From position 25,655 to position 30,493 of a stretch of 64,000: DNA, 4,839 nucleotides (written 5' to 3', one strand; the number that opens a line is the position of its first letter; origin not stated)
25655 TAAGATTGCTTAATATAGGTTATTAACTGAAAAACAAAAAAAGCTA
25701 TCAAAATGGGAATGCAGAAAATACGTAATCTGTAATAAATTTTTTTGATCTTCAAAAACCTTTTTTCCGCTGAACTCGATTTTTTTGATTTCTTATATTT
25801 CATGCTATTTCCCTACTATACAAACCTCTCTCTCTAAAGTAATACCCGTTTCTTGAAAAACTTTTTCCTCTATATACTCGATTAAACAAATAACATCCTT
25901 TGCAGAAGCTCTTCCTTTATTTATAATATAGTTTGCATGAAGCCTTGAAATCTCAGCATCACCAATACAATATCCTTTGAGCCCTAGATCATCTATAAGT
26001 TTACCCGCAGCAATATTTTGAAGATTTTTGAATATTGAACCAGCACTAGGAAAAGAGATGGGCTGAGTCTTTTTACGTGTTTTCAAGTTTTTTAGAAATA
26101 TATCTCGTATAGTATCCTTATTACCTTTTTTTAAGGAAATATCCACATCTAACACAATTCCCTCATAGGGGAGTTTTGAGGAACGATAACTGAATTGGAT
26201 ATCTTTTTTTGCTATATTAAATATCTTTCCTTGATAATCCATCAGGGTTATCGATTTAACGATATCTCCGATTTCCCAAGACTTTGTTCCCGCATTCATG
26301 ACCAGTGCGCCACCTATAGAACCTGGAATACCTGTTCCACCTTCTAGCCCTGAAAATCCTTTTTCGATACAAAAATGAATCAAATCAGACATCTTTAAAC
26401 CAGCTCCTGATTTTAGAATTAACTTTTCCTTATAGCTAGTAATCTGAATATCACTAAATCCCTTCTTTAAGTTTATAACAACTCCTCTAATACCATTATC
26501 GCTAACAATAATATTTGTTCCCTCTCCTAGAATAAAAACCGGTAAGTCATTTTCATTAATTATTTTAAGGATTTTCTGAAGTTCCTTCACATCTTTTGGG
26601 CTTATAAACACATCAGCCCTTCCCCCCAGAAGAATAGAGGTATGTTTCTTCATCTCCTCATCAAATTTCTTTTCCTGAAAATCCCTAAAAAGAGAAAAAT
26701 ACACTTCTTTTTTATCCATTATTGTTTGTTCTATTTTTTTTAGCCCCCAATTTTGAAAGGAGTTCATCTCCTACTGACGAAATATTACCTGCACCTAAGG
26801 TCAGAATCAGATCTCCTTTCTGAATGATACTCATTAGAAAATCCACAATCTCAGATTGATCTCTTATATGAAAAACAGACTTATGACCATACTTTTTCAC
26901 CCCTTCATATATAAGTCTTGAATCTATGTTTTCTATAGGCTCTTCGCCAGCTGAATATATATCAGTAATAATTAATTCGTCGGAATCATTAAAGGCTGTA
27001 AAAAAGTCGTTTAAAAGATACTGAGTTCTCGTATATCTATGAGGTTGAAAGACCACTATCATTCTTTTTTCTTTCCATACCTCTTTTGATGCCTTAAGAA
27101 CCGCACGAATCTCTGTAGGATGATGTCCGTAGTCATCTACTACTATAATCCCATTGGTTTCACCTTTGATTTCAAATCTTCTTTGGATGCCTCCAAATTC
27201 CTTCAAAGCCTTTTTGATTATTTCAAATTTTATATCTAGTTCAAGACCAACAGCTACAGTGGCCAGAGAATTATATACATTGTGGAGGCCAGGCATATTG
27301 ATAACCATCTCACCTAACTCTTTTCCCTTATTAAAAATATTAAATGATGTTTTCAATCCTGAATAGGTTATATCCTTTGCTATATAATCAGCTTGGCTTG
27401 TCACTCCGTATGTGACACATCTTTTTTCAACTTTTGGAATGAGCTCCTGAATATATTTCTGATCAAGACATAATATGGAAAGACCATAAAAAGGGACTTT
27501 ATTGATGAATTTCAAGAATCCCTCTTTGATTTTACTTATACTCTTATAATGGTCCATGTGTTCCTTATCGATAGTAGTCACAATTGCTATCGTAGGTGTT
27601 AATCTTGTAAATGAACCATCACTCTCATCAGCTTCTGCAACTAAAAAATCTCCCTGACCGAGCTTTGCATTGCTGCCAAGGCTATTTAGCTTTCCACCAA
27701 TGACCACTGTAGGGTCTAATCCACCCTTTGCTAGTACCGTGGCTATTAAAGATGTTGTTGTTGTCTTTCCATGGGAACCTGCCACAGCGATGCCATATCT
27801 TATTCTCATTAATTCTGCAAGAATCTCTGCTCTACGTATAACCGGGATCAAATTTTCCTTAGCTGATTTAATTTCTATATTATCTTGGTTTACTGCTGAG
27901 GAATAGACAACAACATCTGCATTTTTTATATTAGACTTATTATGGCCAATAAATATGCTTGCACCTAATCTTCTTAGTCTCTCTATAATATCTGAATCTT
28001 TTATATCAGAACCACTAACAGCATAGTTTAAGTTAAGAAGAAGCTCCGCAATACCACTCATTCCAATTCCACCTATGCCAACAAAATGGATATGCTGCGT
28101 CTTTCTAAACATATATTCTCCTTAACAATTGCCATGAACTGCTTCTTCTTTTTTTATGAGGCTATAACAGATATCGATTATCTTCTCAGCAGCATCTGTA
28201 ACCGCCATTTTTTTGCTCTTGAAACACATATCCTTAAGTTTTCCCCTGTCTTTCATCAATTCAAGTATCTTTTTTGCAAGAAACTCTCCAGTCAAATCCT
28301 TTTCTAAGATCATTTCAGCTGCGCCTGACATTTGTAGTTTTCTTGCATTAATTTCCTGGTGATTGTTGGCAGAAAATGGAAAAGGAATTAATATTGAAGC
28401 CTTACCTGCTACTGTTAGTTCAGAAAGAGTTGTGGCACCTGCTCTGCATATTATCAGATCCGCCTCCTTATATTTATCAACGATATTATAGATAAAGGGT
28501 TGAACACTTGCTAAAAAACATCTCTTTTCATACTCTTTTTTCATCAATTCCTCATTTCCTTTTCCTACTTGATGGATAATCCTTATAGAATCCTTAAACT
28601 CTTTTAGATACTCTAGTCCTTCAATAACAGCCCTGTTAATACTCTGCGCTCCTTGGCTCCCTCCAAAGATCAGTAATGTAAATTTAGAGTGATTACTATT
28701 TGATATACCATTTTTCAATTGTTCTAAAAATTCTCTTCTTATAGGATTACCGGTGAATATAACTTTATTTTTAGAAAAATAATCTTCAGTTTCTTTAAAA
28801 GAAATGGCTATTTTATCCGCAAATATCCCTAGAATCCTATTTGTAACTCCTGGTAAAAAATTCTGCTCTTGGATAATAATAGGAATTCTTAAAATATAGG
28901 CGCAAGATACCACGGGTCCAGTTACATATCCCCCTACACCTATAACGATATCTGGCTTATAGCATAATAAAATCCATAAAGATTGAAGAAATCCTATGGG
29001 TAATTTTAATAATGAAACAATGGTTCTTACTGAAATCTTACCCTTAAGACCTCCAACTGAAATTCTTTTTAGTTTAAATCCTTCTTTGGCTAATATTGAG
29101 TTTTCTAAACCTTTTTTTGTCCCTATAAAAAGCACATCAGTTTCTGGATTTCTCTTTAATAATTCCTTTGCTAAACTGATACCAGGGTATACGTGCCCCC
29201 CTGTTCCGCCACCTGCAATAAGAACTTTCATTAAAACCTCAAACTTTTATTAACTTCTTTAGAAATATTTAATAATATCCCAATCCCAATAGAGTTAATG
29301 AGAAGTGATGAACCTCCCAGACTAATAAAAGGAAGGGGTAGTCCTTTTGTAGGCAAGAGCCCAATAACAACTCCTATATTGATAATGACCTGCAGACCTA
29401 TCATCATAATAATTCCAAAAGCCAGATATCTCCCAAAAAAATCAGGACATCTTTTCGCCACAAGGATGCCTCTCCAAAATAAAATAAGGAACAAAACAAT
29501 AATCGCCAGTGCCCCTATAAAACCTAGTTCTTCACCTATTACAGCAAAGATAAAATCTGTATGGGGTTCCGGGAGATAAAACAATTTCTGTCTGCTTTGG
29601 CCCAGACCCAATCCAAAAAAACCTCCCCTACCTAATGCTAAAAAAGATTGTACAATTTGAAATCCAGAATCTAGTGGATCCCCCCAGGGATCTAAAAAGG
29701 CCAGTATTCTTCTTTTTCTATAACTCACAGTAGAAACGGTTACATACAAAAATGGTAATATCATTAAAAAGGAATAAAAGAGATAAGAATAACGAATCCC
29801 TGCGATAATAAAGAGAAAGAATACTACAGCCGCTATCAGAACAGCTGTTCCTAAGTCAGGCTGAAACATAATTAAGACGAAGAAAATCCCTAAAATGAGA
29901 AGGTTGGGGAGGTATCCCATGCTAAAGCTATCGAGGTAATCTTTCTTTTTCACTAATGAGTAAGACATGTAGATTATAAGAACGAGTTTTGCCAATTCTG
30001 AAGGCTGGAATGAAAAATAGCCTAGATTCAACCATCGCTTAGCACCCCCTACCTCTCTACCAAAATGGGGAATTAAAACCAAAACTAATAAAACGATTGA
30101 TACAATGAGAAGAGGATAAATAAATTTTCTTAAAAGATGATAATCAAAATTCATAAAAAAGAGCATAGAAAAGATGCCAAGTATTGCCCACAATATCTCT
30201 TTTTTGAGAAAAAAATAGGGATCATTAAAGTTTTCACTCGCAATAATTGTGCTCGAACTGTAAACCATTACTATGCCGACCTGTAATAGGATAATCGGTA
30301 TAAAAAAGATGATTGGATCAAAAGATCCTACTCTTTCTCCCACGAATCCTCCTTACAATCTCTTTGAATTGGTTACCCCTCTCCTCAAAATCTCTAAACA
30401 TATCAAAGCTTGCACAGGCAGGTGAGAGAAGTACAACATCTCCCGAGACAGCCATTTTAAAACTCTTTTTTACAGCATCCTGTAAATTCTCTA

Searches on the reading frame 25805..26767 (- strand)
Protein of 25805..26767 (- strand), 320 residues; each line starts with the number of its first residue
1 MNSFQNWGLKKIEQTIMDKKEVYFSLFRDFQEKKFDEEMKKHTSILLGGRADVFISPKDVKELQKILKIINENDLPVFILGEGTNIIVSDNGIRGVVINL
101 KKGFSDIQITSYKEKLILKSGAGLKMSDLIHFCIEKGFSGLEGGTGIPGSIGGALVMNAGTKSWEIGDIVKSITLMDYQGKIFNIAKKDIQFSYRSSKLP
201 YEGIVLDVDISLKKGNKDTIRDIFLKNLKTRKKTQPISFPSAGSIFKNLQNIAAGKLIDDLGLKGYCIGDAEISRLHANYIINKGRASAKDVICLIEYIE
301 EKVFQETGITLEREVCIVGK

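Call 67: search_protein_families(library=pfam, max_evalue=0.00001, proteins=[window:25805-26767:-])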
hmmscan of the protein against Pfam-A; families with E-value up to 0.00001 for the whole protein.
window:25805-26767:- (320 aa): 2 families
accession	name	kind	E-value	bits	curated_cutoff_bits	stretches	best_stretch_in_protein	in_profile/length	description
PF02873.21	MurB_C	-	1.3e-31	109.1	27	1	220-318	2-99/99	UDP-N-acetylenolpyruvoylglucosamine reductase, C-terminal domain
PF01565.28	FAD_binding_4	-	4.7e-23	81.9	26.4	1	52-185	2-138/139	FAD binding domain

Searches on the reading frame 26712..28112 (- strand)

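Call 67: search_protein_families(library=pfam, max_evalue=0.00001, proteins=[window:26712-28112:-])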
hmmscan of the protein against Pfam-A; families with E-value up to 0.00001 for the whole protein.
window:26712-28112:- (466 aa): 3 families
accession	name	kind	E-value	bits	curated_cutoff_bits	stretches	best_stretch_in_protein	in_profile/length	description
PF01225.30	Mur_ligase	-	1.1e-30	106.2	21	1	7-106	1-95/95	Mur ligase family, catalytic domain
PF08245.18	Mur_ligase_M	-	1.9e-29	103.5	24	1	110-288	1-199/200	Mur ligase middle domain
PF02875.26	Mur_ligase_C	-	4.8e-24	86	28.4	1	311-442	1-127/127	Mur ligase, glutamate ligase domain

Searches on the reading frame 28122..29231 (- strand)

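Call 67: search_protein_families(library=pfam, max_evalue=0.00001, proteins=[window:28122-29231:-])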
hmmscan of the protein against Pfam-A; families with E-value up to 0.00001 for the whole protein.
window:28122-29231:- (369 aa): 2 families
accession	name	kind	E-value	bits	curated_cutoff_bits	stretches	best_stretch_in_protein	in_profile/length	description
PF04101.22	Glyco_tran_28_C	-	4.1e-41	141.2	22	1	185-350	1-165/166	Glycosyltransferase family 28 C-terminal domain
PF03033.26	Glyco_transf_28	-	4.7e-35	121.1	26.2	1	3-143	1-139/139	Glycosyltransferase family 28 N-terminal domain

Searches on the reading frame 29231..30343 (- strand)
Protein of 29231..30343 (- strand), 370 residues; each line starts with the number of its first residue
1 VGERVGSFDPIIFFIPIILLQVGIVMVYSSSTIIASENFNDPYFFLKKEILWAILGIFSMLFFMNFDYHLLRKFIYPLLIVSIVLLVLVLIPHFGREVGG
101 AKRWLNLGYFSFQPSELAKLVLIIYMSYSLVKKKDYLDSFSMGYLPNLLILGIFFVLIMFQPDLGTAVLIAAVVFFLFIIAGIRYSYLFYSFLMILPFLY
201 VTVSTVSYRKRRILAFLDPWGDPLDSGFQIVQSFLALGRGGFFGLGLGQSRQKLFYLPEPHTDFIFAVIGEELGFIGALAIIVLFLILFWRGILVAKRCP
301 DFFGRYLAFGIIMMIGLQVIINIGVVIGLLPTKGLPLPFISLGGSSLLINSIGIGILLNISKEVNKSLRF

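Call 67: search_protein_families(library=pfam, max_evalue=0.00001, proteins=[window:29231-30343:-])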
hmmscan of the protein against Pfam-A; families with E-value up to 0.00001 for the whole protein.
window:29231-30343:- (370 aa): 1 family
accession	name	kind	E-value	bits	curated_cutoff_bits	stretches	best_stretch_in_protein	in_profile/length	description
PF01098.24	FTSW_RODA_SPOVE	-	1.8e-115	386.2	26.4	1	13-365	5-355/356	Cell cycle protein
